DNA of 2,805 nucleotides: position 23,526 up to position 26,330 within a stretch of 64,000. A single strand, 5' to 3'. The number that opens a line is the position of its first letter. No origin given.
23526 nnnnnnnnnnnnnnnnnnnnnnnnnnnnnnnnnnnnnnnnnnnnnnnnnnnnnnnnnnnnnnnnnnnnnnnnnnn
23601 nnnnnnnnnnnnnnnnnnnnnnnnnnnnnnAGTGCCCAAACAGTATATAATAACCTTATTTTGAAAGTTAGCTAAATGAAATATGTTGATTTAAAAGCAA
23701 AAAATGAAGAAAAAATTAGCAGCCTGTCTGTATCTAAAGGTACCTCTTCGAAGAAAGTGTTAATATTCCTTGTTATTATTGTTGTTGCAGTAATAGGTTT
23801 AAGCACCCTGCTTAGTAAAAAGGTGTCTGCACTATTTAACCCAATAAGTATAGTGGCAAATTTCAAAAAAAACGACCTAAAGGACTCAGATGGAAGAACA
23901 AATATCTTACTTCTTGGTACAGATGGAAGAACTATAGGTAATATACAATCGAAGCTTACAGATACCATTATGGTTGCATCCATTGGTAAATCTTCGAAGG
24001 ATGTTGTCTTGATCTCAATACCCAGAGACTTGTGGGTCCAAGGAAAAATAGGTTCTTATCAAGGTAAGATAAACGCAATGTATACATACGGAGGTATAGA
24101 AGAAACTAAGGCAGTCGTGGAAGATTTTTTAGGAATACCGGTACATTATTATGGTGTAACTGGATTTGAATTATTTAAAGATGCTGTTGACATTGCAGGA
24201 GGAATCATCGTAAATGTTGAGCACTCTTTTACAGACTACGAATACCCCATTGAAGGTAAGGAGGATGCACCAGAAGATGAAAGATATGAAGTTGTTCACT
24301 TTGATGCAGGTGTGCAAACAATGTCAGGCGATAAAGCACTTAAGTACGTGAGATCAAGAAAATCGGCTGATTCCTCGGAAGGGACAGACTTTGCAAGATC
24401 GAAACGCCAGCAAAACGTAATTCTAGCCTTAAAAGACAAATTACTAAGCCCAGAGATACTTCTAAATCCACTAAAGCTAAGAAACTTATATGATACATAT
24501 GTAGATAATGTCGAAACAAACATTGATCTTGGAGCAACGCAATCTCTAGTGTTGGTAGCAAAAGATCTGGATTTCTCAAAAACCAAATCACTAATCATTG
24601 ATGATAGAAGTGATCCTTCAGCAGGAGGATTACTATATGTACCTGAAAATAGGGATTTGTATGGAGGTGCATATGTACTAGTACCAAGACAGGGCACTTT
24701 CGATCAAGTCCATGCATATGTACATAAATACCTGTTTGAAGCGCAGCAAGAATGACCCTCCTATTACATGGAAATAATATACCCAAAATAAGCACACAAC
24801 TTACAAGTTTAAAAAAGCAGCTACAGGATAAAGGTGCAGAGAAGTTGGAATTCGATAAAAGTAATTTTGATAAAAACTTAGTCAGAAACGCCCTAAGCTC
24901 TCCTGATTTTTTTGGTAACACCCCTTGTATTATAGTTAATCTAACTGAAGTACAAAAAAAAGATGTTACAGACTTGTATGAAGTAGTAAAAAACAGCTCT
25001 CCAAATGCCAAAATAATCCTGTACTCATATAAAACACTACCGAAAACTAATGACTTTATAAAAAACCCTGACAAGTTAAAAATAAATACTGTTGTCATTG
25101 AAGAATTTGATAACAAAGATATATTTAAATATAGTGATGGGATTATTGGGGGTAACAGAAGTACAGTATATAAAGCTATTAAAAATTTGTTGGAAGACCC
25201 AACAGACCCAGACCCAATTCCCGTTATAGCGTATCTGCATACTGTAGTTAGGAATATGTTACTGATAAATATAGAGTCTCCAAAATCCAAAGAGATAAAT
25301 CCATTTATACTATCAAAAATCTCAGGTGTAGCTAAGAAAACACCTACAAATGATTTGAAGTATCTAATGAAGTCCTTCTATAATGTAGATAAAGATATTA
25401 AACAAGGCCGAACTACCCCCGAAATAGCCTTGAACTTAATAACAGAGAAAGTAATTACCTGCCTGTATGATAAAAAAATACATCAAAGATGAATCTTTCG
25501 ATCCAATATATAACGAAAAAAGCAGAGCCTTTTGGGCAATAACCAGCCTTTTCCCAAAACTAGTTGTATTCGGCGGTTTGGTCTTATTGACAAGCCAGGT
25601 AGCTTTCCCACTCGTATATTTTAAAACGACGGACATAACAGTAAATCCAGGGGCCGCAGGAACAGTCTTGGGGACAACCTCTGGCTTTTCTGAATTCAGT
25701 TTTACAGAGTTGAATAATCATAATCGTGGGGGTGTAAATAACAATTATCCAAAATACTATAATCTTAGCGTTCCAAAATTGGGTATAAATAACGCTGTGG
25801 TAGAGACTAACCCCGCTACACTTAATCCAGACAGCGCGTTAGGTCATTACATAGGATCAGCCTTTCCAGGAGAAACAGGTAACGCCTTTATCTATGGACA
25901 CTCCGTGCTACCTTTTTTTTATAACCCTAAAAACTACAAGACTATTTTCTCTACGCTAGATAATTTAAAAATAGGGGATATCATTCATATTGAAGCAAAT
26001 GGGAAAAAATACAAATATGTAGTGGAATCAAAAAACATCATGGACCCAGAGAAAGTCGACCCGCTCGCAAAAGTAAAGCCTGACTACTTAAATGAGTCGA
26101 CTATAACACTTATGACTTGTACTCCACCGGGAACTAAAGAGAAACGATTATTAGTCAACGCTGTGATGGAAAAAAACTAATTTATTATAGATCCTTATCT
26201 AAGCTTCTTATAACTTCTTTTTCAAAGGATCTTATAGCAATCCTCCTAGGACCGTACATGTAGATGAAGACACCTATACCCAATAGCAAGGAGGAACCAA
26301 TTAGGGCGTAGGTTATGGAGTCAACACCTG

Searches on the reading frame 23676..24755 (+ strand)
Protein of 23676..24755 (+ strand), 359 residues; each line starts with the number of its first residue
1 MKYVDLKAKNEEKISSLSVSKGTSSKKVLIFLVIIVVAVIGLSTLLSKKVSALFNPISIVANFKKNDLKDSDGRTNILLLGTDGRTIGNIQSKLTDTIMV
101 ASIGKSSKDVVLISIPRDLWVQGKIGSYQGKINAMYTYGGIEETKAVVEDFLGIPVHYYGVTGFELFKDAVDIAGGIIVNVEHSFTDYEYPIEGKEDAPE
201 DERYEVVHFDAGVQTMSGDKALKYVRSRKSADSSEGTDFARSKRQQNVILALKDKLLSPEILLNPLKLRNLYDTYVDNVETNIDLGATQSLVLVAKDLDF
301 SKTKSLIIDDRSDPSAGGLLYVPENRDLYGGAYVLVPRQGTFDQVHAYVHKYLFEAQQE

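Call 73: search_protein_families(library=pfam, proteins=[window:23676-24755:+], max_evalue=0.0001)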
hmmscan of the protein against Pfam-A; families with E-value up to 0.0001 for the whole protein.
window:23676-24755:+ (359 aa): 1 family
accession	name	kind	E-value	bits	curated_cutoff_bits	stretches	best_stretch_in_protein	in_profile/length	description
PF03816.19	LytR_cpsA_psr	-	2e-34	119.4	24.6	1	95-256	2-148/150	LytR_cpsA_psr family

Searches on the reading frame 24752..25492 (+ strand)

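Call 73: search_protein_families(library=pfam, proteins=[window:24752-25492:+], max_evalue=0.0001)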
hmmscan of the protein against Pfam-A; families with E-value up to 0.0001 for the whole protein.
window:24752-25492:+ (246 aa): 1 family
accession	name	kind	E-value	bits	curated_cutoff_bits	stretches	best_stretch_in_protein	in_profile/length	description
PF21694.2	DNA_pol3_delta_C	-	6.3e-08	33.1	27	1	122-230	2-117/121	DNA polymerase III delta subunit, C-terminal domain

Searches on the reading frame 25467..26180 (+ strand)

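Call 73: search_protein_families(library=pfam, proteins=[window:25467-26180:+], max_evalue=0.0001)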
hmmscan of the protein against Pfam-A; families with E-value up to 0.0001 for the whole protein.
window:25467-26180:+ (237 aa): 1 family
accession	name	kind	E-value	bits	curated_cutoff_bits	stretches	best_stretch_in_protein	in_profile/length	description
PF04203.18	Sortase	-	5.7e-25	87.9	26.6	1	100-234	1-124/125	Sortase domain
